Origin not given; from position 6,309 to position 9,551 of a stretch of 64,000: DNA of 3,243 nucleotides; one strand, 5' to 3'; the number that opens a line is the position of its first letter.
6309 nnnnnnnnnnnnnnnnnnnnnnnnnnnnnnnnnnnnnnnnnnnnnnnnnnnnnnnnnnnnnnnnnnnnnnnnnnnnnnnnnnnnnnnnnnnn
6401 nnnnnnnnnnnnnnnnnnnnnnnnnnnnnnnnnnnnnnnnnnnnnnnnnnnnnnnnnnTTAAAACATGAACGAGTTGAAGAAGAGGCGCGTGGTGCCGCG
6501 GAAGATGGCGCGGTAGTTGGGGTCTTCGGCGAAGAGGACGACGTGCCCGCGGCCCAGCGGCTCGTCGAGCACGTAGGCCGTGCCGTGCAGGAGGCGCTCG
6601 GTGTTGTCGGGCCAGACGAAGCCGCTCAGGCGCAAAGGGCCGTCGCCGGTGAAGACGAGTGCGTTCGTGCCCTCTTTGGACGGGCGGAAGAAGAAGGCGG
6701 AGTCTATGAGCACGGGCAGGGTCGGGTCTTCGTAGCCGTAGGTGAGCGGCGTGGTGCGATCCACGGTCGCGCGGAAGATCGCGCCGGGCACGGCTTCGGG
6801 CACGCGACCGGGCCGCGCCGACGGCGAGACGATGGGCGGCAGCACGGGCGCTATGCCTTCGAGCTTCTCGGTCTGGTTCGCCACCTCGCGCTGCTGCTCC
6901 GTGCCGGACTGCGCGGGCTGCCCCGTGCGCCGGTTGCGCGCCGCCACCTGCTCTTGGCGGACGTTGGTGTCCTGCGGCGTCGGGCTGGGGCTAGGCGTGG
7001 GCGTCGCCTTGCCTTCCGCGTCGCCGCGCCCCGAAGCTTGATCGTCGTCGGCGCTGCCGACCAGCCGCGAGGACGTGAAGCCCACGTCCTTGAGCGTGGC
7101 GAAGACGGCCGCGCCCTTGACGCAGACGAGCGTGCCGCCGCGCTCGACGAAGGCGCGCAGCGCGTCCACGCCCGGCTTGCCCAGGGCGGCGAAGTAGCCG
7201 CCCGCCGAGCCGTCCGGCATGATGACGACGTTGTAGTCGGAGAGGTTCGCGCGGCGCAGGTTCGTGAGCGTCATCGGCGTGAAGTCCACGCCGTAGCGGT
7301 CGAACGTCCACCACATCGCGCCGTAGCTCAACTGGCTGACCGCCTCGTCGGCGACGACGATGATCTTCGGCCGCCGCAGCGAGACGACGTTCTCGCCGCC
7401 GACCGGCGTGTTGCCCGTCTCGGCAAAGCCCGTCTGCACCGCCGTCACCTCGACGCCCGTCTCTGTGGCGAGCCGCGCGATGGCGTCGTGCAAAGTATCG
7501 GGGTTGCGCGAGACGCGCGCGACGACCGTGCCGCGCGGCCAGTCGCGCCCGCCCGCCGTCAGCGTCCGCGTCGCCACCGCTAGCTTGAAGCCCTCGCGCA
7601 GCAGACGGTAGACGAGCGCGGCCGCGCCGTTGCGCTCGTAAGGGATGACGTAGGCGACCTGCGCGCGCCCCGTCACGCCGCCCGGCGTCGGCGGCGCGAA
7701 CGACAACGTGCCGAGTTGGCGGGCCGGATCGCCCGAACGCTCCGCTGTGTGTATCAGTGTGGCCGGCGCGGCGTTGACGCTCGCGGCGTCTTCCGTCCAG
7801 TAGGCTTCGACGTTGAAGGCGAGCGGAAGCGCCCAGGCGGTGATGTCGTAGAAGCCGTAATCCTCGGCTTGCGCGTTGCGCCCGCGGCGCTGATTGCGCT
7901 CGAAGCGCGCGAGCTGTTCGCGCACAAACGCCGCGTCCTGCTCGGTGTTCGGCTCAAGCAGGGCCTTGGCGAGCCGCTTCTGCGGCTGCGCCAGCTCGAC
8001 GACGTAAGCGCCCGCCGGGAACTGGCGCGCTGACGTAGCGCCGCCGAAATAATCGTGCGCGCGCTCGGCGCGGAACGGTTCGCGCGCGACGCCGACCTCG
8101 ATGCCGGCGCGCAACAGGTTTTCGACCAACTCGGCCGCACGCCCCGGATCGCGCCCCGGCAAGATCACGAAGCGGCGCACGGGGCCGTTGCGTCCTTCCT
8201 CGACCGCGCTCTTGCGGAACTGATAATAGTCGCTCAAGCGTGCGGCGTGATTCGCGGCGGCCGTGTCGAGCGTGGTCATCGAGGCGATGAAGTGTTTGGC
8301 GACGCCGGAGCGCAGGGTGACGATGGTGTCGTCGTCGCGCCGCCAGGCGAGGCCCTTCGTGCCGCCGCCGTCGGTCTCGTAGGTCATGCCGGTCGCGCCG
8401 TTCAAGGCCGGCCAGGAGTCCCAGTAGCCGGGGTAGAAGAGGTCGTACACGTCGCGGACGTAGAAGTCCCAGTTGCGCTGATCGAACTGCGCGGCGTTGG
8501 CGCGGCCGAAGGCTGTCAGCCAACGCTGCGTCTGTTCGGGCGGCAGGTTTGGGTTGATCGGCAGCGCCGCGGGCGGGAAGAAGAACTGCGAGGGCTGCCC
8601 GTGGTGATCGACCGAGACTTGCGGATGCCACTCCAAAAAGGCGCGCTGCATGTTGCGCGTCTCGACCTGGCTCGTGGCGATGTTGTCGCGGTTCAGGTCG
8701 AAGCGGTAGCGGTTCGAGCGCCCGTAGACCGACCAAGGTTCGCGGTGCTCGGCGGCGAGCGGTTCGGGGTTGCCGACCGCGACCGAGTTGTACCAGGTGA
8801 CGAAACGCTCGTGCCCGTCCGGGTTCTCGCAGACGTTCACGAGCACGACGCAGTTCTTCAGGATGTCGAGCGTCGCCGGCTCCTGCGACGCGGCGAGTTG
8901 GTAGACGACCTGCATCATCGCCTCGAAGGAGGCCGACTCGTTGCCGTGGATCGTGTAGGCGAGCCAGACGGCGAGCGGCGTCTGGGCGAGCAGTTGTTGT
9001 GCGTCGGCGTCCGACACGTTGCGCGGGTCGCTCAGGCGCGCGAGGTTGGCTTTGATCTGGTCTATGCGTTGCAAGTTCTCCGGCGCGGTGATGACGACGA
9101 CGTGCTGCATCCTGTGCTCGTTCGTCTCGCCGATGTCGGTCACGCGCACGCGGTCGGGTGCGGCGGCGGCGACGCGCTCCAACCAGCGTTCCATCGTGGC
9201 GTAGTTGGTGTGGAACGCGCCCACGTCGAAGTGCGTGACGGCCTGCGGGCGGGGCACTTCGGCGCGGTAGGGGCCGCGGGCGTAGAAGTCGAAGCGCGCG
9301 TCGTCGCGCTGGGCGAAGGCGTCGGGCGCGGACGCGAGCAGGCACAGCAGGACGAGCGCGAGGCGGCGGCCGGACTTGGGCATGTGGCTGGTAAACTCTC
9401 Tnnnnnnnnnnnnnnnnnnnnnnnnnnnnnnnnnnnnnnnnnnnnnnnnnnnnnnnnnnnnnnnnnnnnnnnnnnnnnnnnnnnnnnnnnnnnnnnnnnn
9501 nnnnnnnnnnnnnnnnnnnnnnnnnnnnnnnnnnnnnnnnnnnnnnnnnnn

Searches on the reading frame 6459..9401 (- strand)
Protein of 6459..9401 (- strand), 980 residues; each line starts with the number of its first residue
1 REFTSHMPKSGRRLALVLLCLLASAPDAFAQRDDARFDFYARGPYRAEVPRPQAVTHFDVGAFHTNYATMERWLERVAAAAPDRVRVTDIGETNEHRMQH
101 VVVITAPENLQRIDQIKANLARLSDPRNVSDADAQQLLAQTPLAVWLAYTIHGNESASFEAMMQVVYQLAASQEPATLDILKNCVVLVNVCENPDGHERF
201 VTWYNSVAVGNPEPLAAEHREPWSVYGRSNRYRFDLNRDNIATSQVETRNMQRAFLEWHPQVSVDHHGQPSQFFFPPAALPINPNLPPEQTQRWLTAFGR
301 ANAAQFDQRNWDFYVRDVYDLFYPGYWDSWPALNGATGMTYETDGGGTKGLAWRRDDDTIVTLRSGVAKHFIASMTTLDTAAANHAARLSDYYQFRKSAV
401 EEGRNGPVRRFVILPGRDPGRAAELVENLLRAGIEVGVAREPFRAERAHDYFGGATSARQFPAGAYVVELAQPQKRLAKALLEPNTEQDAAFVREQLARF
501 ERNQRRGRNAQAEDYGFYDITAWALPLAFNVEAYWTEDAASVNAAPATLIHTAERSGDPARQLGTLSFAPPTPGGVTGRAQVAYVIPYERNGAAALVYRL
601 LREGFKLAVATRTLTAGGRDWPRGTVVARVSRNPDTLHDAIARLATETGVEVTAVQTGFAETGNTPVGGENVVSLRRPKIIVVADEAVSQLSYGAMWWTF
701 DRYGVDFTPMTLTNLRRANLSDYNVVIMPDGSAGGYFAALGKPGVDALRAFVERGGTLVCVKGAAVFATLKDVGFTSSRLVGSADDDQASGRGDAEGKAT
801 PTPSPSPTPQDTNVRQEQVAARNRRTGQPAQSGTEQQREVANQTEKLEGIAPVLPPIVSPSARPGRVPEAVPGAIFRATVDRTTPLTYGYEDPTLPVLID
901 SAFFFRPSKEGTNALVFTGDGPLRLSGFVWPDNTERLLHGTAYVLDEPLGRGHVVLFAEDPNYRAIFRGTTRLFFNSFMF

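Call 47: search_protein_families(library=pfam, proteins=[window:6459-9401:-], max_evalue=0.0001)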
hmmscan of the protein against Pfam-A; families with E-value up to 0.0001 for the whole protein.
window:6459-9401:- (980 aa): 1 family
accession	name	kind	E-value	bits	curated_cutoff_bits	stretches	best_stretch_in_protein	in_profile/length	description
PF00246.29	Peptidase_M14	-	2.6e-17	63.8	21.6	1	70-279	1-194/286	Zinc carboxypeptidase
